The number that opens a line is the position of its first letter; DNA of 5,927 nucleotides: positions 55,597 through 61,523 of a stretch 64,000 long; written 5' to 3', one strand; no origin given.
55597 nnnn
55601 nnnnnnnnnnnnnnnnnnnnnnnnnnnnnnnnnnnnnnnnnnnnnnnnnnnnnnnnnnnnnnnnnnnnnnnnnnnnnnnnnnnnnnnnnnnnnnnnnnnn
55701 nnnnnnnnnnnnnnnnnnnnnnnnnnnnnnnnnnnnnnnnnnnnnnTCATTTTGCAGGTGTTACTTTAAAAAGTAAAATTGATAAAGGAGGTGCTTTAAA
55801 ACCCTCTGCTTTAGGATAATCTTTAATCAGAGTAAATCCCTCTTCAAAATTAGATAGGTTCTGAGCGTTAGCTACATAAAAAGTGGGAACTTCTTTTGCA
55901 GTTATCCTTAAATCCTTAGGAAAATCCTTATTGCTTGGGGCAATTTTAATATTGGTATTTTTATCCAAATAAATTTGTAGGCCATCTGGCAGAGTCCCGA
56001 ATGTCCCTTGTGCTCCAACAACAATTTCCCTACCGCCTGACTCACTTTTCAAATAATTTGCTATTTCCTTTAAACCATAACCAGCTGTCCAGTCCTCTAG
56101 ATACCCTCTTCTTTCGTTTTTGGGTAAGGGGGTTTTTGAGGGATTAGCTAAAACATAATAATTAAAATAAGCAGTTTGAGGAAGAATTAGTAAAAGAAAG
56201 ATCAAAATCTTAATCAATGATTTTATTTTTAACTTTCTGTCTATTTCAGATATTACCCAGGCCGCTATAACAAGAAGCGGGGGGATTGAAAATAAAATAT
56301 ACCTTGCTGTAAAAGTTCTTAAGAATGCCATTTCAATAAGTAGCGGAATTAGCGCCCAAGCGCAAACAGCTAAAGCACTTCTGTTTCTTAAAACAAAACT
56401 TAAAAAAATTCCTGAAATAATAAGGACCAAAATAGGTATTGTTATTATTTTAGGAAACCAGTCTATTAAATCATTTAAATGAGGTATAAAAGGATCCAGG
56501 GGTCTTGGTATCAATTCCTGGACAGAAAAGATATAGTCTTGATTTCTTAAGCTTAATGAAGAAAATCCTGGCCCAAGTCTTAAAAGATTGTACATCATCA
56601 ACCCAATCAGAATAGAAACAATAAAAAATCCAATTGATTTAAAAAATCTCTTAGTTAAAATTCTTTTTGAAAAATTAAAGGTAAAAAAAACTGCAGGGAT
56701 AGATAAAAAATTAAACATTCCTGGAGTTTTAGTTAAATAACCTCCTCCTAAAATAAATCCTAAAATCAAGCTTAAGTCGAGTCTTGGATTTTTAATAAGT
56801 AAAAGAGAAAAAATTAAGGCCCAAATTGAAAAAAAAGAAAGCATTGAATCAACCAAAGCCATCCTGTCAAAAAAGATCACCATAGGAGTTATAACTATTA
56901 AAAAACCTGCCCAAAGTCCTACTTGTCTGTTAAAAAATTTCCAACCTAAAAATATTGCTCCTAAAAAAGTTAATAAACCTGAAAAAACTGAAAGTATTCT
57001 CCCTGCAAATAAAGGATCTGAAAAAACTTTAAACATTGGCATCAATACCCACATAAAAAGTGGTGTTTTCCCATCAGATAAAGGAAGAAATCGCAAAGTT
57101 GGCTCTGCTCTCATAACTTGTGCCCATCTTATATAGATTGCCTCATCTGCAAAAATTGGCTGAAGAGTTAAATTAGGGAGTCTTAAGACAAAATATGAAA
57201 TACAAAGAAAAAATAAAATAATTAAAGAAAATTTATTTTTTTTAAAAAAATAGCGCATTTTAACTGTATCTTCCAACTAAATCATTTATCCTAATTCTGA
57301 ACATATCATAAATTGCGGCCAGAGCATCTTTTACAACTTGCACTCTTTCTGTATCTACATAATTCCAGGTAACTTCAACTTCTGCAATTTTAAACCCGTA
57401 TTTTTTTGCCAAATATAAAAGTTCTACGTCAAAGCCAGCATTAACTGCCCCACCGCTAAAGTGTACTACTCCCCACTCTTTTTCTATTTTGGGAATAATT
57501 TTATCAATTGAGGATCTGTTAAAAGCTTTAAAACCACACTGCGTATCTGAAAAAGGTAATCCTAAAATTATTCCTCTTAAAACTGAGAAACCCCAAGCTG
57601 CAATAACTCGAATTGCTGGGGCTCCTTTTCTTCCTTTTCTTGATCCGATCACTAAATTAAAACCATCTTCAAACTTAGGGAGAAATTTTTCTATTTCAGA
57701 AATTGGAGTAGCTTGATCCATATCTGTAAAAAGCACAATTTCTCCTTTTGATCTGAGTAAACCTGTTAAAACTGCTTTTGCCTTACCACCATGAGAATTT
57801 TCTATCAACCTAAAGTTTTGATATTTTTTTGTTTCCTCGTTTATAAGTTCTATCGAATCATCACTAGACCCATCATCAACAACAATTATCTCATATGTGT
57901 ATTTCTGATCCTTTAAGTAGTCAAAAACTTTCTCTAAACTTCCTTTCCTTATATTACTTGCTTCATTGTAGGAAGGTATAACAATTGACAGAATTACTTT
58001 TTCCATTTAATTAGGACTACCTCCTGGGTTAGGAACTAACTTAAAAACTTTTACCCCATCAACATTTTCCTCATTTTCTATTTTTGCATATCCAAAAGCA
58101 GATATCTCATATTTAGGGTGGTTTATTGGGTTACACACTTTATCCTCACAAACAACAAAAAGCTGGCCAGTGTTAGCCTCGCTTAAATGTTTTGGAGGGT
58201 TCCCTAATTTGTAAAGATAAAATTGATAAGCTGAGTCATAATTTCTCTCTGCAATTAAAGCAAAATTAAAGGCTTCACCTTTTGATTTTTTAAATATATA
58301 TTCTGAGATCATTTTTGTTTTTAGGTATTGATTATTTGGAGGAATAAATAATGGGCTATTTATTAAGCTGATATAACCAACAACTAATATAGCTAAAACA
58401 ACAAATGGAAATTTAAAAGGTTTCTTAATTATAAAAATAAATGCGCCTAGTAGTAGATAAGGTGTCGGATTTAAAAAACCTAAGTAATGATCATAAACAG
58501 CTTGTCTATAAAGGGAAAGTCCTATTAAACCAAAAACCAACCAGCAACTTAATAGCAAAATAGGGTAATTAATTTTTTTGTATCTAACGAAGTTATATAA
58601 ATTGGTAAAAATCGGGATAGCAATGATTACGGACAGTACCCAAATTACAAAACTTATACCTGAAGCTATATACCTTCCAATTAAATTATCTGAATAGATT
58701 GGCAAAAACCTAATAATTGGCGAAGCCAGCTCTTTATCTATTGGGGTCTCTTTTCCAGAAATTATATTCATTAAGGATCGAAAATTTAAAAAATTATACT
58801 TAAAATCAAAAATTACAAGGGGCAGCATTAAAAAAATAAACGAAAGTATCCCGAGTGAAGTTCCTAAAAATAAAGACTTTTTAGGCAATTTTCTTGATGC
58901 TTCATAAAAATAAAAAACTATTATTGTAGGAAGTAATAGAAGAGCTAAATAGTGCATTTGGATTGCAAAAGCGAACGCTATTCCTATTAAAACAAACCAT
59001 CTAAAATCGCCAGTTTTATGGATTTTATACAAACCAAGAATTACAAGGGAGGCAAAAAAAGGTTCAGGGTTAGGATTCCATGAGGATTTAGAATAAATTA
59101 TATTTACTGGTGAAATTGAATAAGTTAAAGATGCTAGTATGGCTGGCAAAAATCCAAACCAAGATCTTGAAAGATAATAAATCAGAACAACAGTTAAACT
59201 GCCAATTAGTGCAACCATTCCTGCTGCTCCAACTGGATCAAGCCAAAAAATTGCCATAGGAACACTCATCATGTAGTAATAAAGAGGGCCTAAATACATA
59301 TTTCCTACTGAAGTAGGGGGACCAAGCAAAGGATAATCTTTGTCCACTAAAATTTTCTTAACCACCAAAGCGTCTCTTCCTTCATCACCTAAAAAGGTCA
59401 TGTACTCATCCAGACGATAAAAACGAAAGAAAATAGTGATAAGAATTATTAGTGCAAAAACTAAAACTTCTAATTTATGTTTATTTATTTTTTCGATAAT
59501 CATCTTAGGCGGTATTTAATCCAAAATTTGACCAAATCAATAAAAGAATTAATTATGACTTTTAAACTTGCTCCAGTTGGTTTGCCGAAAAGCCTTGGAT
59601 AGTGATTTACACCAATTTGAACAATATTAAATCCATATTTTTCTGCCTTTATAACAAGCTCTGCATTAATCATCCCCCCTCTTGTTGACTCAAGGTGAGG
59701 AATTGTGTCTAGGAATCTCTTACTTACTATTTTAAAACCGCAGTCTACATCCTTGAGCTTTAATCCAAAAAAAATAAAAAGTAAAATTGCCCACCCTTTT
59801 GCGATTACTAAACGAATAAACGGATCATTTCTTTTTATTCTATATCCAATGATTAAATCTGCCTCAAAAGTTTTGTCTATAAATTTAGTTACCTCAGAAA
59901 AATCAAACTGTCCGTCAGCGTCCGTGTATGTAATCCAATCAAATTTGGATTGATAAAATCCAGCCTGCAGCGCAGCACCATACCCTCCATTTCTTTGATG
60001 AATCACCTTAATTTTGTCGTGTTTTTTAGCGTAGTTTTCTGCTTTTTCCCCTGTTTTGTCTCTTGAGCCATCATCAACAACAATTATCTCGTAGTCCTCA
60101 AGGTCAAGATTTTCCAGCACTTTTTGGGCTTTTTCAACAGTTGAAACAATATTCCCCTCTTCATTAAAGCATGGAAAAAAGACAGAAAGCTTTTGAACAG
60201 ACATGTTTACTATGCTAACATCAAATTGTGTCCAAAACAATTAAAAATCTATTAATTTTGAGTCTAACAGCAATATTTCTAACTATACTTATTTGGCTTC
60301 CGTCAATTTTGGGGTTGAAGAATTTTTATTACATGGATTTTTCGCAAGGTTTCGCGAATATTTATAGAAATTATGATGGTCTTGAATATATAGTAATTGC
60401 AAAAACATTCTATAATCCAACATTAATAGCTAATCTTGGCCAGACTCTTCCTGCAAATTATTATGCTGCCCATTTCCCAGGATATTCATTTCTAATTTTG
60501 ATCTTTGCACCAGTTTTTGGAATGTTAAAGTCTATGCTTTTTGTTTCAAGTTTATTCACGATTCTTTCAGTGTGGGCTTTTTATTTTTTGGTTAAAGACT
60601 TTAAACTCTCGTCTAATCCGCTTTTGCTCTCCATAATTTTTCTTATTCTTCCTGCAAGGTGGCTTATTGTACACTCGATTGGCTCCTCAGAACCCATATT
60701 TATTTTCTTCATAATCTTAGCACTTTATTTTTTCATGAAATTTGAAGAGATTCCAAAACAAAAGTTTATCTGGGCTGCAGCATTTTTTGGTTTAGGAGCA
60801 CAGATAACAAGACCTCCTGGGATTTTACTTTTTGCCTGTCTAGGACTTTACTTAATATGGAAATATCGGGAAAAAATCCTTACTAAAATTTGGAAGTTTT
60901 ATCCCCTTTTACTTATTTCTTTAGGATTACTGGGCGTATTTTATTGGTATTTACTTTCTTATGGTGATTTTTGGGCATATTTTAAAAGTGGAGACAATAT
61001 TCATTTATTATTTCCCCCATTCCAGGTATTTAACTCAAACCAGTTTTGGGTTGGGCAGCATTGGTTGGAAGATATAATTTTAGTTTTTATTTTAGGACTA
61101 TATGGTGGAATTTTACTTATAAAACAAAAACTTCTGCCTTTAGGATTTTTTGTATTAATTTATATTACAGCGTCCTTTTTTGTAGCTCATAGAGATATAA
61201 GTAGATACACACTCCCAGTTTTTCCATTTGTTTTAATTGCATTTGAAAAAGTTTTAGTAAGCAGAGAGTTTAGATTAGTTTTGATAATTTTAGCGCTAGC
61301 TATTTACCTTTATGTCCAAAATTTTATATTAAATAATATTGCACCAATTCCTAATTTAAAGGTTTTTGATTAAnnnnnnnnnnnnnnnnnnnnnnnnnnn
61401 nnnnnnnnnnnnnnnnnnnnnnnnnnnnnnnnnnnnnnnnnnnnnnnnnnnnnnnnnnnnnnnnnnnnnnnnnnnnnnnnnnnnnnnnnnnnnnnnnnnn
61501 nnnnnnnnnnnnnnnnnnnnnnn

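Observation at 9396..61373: Extraordinary density of GT-C-type membrane glycosyltransferases with co-encoded polyprenyl-P-sugar synthases: a candidate undescribed surface-glycan or protein O-glycosylation system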

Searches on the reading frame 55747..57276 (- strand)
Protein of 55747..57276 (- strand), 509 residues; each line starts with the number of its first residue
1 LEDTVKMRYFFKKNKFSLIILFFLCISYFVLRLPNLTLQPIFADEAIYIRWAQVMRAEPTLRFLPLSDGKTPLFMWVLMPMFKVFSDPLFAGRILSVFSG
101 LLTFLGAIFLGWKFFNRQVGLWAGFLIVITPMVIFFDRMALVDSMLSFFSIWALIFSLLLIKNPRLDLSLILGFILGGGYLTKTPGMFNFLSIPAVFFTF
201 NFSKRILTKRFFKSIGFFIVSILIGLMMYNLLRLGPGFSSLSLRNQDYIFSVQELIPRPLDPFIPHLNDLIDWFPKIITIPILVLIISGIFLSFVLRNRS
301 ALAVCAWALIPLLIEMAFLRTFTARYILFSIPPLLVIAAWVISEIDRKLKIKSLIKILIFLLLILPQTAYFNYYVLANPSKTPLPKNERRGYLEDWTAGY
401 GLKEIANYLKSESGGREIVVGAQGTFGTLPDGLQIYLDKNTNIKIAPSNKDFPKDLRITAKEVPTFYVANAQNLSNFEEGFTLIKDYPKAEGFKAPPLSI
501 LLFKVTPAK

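Call 8: search_protein_families(library=pfam, max_evalue=0.01, proteins=[window:55747-57276:-])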
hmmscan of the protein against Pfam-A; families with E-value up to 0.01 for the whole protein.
window:55747-57276:- (509 aa): 2 families
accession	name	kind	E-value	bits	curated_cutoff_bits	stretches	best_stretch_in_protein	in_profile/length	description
PF13231.12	PMT_2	-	3.6e-11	44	26.1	1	70-224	2-154/160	Dolichyl-phosphate-mannose-protein mannosyltransferase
PF02366.24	PMT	-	5.5e-05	23.3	22.7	1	69-206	61-205/245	Dolichyl-phosphate-mannose-protein mannosyltransferase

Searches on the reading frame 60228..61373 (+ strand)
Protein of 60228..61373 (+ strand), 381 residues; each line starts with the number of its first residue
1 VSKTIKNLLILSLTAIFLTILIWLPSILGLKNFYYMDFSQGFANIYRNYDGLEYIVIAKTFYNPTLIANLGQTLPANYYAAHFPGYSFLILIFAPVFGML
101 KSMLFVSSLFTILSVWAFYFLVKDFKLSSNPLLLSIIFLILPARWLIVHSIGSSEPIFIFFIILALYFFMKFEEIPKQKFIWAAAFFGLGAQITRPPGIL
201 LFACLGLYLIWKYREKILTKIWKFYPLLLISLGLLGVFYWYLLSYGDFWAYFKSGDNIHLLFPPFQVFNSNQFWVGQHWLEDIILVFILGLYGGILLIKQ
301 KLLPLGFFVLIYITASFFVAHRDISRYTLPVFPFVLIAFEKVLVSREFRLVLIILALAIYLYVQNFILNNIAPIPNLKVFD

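Call 8: search_protein_families(library=pfam, max_evalue=0.01, proteins=[window:60228-61373:+])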
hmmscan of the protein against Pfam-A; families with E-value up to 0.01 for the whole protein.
window:60228-61373:+ (381 aa): 2 families
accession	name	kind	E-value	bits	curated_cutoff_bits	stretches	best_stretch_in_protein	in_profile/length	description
PF13231.12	PMT_2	-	4.6e-09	37.1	26.1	1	84-240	4-160/160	Dolichyl-phosphate-mannose-protein mannosyltransferase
PF02366.24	PMT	-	0.0015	18.6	22.7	1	102-237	84-228/245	Dolichyl-phosphate-mannose-protein mannosyltransferase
